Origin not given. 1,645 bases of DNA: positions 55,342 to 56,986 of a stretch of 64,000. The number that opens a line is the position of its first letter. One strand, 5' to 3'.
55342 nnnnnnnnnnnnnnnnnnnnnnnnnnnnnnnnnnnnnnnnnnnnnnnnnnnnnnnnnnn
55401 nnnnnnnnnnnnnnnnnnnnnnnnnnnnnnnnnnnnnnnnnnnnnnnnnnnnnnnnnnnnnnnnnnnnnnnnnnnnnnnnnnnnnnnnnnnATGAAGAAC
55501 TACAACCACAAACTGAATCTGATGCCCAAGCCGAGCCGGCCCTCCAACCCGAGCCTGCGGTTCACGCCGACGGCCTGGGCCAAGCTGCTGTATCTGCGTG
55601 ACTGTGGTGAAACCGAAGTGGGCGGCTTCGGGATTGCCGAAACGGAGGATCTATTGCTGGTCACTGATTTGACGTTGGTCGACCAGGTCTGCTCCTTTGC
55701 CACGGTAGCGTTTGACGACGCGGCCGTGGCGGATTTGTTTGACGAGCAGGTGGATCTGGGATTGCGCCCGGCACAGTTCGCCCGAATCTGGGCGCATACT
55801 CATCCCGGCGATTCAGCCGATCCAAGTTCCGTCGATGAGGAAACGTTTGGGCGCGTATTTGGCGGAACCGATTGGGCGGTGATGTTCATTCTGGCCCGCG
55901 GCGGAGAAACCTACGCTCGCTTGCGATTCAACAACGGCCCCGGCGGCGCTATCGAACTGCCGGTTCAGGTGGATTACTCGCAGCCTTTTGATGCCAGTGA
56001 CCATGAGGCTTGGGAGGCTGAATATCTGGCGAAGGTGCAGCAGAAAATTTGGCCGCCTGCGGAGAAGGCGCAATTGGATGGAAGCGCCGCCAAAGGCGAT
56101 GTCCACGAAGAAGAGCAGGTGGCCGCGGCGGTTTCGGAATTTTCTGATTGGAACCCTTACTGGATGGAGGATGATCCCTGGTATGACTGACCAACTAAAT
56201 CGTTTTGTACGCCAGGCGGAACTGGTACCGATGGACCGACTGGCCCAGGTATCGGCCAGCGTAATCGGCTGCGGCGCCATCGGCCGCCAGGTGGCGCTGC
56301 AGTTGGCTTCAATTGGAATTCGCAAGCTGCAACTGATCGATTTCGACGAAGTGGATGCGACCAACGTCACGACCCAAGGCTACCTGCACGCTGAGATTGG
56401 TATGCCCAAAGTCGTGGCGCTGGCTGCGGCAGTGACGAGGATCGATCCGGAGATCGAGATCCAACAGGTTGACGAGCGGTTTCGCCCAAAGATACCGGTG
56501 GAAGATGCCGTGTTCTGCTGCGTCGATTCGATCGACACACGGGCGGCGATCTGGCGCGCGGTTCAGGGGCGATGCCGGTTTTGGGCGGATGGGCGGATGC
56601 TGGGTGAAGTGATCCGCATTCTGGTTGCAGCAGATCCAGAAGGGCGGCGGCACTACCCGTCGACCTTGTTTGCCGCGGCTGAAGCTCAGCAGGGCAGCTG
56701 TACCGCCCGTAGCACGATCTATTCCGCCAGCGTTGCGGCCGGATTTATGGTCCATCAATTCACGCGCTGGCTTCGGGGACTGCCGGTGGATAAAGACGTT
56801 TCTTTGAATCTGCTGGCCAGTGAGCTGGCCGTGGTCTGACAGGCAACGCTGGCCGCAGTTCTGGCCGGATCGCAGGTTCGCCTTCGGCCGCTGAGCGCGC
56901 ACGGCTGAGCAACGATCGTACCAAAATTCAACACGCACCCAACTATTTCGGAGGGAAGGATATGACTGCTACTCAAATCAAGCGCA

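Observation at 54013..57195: Compact ubiquitin-like conjugation operon (Ubl, E2, JAB, E1) in an accessory island: possible new variant of bacterial Ub-like (Bil/ISG15-like) defence systems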

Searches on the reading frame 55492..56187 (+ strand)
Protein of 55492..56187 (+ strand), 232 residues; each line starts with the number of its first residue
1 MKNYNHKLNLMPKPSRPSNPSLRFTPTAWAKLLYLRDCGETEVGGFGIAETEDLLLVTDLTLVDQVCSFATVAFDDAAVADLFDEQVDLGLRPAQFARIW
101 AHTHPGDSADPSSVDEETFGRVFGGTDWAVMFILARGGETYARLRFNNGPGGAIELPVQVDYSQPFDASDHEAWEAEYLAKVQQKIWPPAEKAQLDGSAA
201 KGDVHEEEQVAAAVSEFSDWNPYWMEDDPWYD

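Call 4: search_protein_families(library=pfam, max_evalue=1, proteins=[window:55492-56187:+])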
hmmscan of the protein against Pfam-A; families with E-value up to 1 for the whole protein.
seq(232 aa): 1 family
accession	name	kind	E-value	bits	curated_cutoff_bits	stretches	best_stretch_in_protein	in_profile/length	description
PF14464.11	Prok-JAB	-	0.022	15.1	25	1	101-136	72-103/114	Prokaryotic homologs of the JAB domain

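Call 5: search_protein_families(library=ncbifam, max_evalue=1, proteins=[window:55492-56187:+])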
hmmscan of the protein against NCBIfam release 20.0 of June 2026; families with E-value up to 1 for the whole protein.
seq(232 aa): 4 families
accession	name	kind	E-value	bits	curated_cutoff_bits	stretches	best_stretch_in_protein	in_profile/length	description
NF050170.1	CDNTaseCGASCap3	equivalog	0.033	14.4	200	1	100-137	99-135/153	CBASS system CD-NTase/cGAS isopeptidase Cap3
TIGR02256.1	ICE_VC0181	hypoth_equivalog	0.15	11.9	127.6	1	102-136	80-113/131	conserved hypothetical protein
NF005844.0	PRK07764.1-3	equivalog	0.25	10.1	964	1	49-97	235-282/841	DNA polymerase III subunit gamma and tau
NF005846.3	PRK07764.1-6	equivalog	0.31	10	625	1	45-97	230-281/628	DNA polymerase III subunit gamma and tau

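Call 6: search_protein_families(library=padloc, max_evalue=1, proteins=[window:55492-56187:+])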
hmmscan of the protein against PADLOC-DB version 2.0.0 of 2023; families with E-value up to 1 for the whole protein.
seq(232 aa): 4 families
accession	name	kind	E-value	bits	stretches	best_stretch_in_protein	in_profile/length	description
PDLC00891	JAB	-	0.0038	14.7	1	72-127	68-119/159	JAB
PDLC00896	JAB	-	0.0039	14.9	1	102-139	98-139/159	JAB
PDLC00887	JAB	-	0.025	12.5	1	102-124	100-122/160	JAB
PDLC00909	JAB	-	0.027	12.1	1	92-126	96-129/168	JAB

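Call 20: find_homologous_proteins(query=window:55492-56187:+, max_evalue=0.001)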
Query seq(232 aa) (232 aa): 3378 proteins with E <= 0.001 among 4132 candidates; the best 120 are listed.
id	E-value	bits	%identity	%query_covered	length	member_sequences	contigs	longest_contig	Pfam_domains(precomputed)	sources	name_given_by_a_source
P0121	6.2e-157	539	100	100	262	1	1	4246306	-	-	-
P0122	5.0e-83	297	62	100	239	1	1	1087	-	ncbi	-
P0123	3.1e-82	294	75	75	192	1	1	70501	-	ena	-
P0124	7.2e-81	290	61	92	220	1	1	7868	-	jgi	jgi:proteasome lid subunit RPN8/RPN11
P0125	8.0e-81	290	59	100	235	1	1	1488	-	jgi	jgi:proteasome lid subunit RPN8/RPN11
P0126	3.3e-79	284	55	100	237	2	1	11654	-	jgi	jgi:hypothetical protein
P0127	4.7e-79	284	69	79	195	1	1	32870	-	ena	-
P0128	5.3e-79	284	58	100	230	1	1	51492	-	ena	-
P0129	2.2e-78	282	59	99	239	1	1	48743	-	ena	-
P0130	1.5e-77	279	56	99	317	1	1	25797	-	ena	-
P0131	1.9e-77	278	61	91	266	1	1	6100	-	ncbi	-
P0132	2.4e-77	278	68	78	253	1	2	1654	-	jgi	-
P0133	2.8e-77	278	70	75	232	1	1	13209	-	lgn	-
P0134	3.3e-77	278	63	86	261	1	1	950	-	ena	-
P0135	9.3e-77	276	57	96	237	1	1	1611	-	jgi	jgi:hypothetical protein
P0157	4.2e-74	268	66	77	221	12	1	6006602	-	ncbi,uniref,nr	ncbi:MPN domain-containing protein [Rubinisphaera brasiliensis]|uniref:JAB domain-containing protein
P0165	8.8e-74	267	68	77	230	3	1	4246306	-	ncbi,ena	-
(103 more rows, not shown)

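Call 21: find_encoding_contigs(protein=P0165, flank=10000, max_places=3)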
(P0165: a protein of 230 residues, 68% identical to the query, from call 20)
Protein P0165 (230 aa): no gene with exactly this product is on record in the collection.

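Call 23: find_encoding_contigs(protein=P0157, flank=10000, max_places=3)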
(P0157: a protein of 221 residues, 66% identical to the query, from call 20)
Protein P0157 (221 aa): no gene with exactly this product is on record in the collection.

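Call 58: search_solved_structures(query=A5, max_evalue=1, show_alignments=2)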
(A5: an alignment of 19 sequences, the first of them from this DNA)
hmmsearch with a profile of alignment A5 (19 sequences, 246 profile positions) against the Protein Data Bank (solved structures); distinct sequences matched with E-value up to 1: 15.
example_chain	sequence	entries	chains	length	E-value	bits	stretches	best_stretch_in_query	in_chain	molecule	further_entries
4ocl_B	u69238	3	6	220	0.0016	21.3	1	18-121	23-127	26S proteasome regulatory subunit RPN11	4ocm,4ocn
5w83_B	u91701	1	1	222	0.0016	21.3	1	18-121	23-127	Ubiquitin carboxyl-terminal hydrolase RPN11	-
5u4p_B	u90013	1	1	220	0.0017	21.3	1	18-121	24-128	26S proteasome regulatory subunit RPN11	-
4o8x_B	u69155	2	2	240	0.0018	21.2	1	18-121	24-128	26S proteasome regulatory subunit RPN11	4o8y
4owp_B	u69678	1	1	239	0.0019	21.1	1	18-121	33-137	26S proteasome regulatory subunit RPN11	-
6fjv_A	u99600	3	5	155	0.0042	20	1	18-134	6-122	26S proteasome regulatory subunit N11-like protein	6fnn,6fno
3jck_G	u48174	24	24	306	0.0049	19.8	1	19-119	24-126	Ubiquitin carboxyl-terminal hydrolase RPN11 | 26S PROTEASOME REGULATORY SUBUNIT RPN11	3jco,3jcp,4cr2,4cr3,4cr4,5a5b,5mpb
6fvt_V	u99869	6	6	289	0.0075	19.2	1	25-119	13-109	Ubiquitin carboxyl-terminal hydrolase RPN11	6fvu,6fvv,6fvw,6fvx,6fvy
6fju_A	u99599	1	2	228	0.016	18.1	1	21-134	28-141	26S proteasome regulatory subunit N11-like protein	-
5vfp_c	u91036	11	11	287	0.15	15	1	40-130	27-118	26S proteasome non-ATPase regulatory subunit 14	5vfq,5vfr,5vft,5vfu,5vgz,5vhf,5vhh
22mm_c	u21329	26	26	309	0.24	14.3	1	39-130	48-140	26S proteasome non-ATPase regulatory subunit 14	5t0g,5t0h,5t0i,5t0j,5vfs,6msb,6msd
12bm_c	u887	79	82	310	0.24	14.2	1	39-130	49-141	26S proteasome non-ATPase regulatory subunit 14 | Proteasome (Prosome, macropain) 26S subunit, non-ATPase, 14 | RPN11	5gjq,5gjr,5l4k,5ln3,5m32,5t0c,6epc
8usb_c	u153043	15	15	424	0.39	13.6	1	40-130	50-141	26S proteasome non-ATPase regulatory subunit 14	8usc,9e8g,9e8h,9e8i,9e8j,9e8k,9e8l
9ild_A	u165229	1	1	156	0.52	13.1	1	102-138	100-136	Peptidase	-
9w39_c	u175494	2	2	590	0.6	12.9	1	40-130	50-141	Ubiquitin C-terminal hydrolase PSMD14,Uncharacterized protein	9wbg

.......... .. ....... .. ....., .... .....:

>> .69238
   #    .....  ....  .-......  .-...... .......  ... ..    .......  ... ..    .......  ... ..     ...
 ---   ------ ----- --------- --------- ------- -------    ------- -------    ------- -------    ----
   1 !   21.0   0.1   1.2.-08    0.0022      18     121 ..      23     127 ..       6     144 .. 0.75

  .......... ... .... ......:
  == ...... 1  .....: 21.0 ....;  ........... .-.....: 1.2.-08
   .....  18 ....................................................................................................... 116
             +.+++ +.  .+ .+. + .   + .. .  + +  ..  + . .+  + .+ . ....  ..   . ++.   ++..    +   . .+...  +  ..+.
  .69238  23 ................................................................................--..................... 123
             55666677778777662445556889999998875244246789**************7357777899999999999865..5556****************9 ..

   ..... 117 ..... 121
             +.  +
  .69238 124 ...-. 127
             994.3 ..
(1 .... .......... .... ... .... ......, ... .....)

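Call 86: search_protein_families(library=phrogs, max_evalue=0.001, proteins=[window:55492-56187:+])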
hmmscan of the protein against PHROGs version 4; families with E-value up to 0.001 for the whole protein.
seq(232 aa): 0 families

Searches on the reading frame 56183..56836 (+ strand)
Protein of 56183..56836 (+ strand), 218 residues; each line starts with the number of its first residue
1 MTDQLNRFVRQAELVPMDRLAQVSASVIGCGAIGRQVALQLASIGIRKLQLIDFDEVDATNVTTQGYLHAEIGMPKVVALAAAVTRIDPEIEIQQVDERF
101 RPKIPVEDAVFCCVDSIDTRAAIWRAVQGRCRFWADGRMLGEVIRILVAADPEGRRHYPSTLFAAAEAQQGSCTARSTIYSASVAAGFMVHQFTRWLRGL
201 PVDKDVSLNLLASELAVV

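Call 4: search_protein_families(library=pfam, max_evalue=1, proteins=[window:56183-56836:+])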
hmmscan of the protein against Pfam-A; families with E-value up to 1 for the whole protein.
seq(218 aa): 7 families
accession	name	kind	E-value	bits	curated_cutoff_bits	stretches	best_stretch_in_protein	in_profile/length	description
PF00899.27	ThiF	-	2.3e-26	92.8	28.1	1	17-200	15-205/238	ThiF family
PF02254.24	TrkA_N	-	0.018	15.8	23.8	1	27-68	3-43/116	TrkA-N domain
PF02826.25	2-Hacid_dh_C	-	0.021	14.7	25.1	1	13-49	27-63/178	D-isomer specific 2-hydroxyacid dehydrogenase, NAD binding domain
PF02558.23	ApbA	-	0.039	14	22.2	1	27-73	3-47/150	Ketopantoate reductase PanE/ApbA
PF03721.20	UDPG_MGDP_dh_N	-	0.05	13.6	27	1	26-94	4-71/187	UDP-glucose/GDP-mannose dehydrogenase family, NAD binding domain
PF02737.24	3HCDH_N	-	0.12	12.8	22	1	26-62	3-38/180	3-hydroxyacyl-CoA dehydrogenase, NAD binding domain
PF02719.21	Polysacc_synt_2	-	0.2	11.2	20.2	1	29-104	6-80/293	Polysaccharide biosynthesis protein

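Call 5: search_protein_families(library=ncbifam, max_evalue=1, proteins=[window:56183-56836:+])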
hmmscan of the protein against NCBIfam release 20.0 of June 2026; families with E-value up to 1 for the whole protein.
seq(218 aa): 29 families (the best 25 are shown)
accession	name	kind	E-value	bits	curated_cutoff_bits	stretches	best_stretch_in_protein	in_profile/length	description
NF006395.0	PRK08644.1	equivalog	1.2e-22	80.6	159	1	17-126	25-139/215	sulfur carrier protein ThiS adenylyltransferase ThiF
TIGR02354.1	thiF_fam2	equivalog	1.2e-19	71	152.2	1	17-100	16-99/200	thiamine biosynthesis protein ThiF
TIGR02356.1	adenyl_thiF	equivalog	1.6e-17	63.6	275.25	1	18-141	17-146/203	thiazole biosynthesis adenylyltransferase ThiF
NF004281.0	PRK05690.1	subfamily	6.8e-16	58.3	266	1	14-128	24-144/250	molybdopterin-synthase adenylyltransferase MoeB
TIGR02355.1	moeB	equivalog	1.2e-13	51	376.55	1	10-123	12-131/240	molybdopterin-synthase adenylyltransferase MoeB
NF006444.0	PRK08762.1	equivalog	7.3e-12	44.6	449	1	18-102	143-228/387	molybdopterin-synthase adenylyltransferase MoeB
NF004111.0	PRK05600.1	equivalog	8.4e-12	44.9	437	1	18-107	37-127/371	ThiF family adenylyltransferase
NF058523.1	6A-MBL_cap2_3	equivalog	1.3e-10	40.5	320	1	21-96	297-371/665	anti-phage 6A-MBL system cap2_3 protein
NF047750.1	SAMPActivE1UbaA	equivalog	1.6e-10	40.8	450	1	12-103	20-114/270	SAMP-activating enzyme E1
NF006077.0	PRK08223.1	equivalog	3.8e-10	39.2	266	1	10-118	13-127/296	hypothetical protein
NF011696.0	PRK15116.1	equivalog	1.8e-09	37.6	304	1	17-103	25-112/268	tRNA cyclic N6-threonylcarbamoyladenosine(37) synthase TcdA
NF005902.0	PRK07878.1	equivalog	1.4e-08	34.1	647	1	18-103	38-124/392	adenylyltransferase/sulfurtransferase MoeZ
NF009123.0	PRK12475.1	subfamily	8.2e-08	31.9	510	1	18-123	20-133/338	MoeB/ThiF family adenylyltransferase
NF005646.0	PRK07411.1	equivalog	8.3e-08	31.7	633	1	18-100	34-117/390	molybdopterin-synthase adenylyltransferase MoeB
TIGR03736.1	PRTRC_ThiF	hypoth_equivalog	7e-07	28.8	144.75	1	22-136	11-139/245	PRTRC system ThiF family protein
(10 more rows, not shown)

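Call 6: search_protein_families(library=padloc, max_evalue=1, proteins=[window:56183-56836:+])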
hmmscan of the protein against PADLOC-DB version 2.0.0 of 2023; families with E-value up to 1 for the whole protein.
seq(218 aa): 32 families (the best 25 are shown)
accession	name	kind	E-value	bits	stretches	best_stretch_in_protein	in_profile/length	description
PDLC00829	E1-E2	-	1.7e-16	58.4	1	13-146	162-307/426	E1-E2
PDLC00836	E1-E2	-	4.1e-14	50.1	1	18-107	337-427/602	E1-E2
PDLC00848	E1-E2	-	4.3e-13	46.4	1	19-104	371-456/607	E1-E2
PDLC00855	E1-E2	-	5.1e-13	46.9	1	17-98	297-378/579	E1-E2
PDLC00828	E1-E2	-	2.4e-12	44.9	1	15-121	168-281/431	E1-E2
PDLC00837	E1-E2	-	3e-12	44.1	1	21-101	324-408/593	E1-E2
PDLC00850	E1-E2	-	9.9e-12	42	1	22-98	314-390/566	E1-E2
PDLC00840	E1-E2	-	2e-11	41.6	1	17-101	208-293/458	E1-E2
PDLC00844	E1-E2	-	3.2e-11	40.6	1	18-99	272-351/489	E1-E2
PDLC00832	E1-E2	-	8.1e-11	38.8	1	17-125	333-441/588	E1-E2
PDLC00847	E1-E2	-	8.2e-11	39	1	19-99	283-363/523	E1-E2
PDLC00827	E1-E2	-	9.9e-11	38.7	1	18-100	328-410/711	E1-E2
PDLC00852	E1-E2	-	2e-10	37.9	1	20-96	324-400/546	E1-E2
PDLC00835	E1-E2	-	2.5e-10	37.4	1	22-110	373-461/778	E1-E2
PDLC00843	E1-E2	-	8.5e-10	35.8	1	20-97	316-393/575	E1-E2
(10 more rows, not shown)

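Call 52: search_solved_structures(query=A4, max_evalue=0.001, show_alignments=3)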
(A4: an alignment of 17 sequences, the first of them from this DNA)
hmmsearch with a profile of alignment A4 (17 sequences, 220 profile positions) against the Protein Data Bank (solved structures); distinct sequences matched with E-value up to 0.001: 75 (the best 60 are shown).
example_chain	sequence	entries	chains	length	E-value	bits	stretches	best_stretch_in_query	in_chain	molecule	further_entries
5ff5_A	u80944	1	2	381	3.8e-15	59.1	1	10-98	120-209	PaaA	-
1zfn_A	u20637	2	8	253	2.3e-13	53.2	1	16-126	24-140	Adenylyltransferase thiF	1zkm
1zud_1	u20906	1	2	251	2.3e-13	53.2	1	16-126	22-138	Adenylyltransferase thiF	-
6om4_A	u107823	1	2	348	3e-13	52.9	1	14-97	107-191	MccB protein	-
3h5n_A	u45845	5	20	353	3.4e-13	52.7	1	14-97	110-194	MccB protein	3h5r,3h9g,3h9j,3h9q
3h5a_A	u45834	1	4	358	3.5e-13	52.7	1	14-97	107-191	MccB protein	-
1jw9_B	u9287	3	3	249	3.3e-12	49.5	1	13-123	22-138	MOLYBDOPTERIN BIOSYNTHESIS MOEB PROTEIN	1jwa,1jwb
9ea4_A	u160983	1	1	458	1.4e-11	47.4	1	18-122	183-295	Citrobacter BubCD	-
9ea5_A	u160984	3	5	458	1.4e-11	47.4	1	18-122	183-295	Citrobacter BubCD | Citrobacter BubCD D104A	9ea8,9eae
9eav_A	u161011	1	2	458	1.4e-11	47.4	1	18-122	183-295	Citrobacter BubCD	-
8se9_A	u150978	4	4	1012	4.1e-11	45.9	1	17-119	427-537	Ubiquitin-like modifier-activating enzyme 7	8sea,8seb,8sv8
8oif_A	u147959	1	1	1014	4.1e-11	45.9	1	17-119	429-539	Ubiquitin-like modifier-activating enzyme 7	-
9qgg_B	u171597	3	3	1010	4.4e-11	45.8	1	17-100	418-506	E1 ubiquitin-activating enzyme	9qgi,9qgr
3guc_A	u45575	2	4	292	5e-11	45.6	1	16-137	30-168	Ubiquitin-like modifier-activating enzyme 5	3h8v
6h78_A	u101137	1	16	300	5.2e-11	45.6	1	16-137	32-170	Ubiquitin-like modifier-activating enzyme 5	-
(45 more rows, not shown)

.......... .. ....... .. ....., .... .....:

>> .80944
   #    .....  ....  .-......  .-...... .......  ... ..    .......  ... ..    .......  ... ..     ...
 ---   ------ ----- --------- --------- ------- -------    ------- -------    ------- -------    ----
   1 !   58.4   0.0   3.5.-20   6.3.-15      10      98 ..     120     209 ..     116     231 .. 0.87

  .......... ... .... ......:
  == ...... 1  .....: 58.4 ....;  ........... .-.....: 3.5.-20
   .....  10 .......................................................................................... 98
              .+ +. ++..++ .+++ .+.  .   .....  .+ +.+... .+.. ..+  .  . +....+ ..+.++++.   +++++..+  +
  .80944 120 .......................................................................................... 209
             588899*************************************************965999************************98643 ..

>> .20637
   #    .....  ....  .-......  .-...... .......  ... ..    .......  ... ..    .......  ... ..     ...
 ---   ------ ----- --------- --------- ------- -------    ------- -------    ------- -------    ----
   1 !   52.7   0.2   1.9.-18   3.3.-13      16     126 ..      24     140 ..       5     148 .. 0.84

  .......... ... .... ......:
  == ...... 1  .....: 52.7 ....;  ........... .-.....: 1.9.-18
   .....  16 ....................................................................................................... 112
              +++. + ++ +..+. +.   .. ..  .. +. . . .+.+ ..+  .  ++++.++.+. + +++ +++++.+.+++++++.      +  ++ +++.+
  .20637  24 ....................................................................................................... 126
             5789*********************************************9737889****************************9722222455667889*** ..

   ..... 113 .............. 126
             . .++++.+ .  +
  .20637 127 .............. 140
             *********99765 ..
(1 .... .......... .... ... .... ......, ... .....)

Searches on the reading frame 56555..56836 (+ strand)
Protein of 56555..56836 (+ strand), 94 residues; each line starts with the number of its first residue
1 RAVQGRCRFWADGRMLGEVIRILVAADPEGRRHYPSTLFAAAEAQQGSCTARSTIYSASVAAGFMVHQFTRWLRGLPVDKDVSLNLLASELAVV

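Call 98: search_solved_structures(query=A7, max_evalue=10, show_alignments=5)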
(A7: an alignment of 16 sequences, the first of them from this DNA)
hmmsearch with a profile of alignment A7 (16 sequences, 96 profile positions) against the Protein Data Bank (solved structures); distinct sequences matched with E-value up to 10: 1.
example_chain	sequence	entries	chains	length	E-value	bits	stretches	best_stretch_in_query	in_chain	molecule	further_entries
6ff1_A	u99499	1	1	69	0.26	14.3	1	52-94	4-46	CsoZ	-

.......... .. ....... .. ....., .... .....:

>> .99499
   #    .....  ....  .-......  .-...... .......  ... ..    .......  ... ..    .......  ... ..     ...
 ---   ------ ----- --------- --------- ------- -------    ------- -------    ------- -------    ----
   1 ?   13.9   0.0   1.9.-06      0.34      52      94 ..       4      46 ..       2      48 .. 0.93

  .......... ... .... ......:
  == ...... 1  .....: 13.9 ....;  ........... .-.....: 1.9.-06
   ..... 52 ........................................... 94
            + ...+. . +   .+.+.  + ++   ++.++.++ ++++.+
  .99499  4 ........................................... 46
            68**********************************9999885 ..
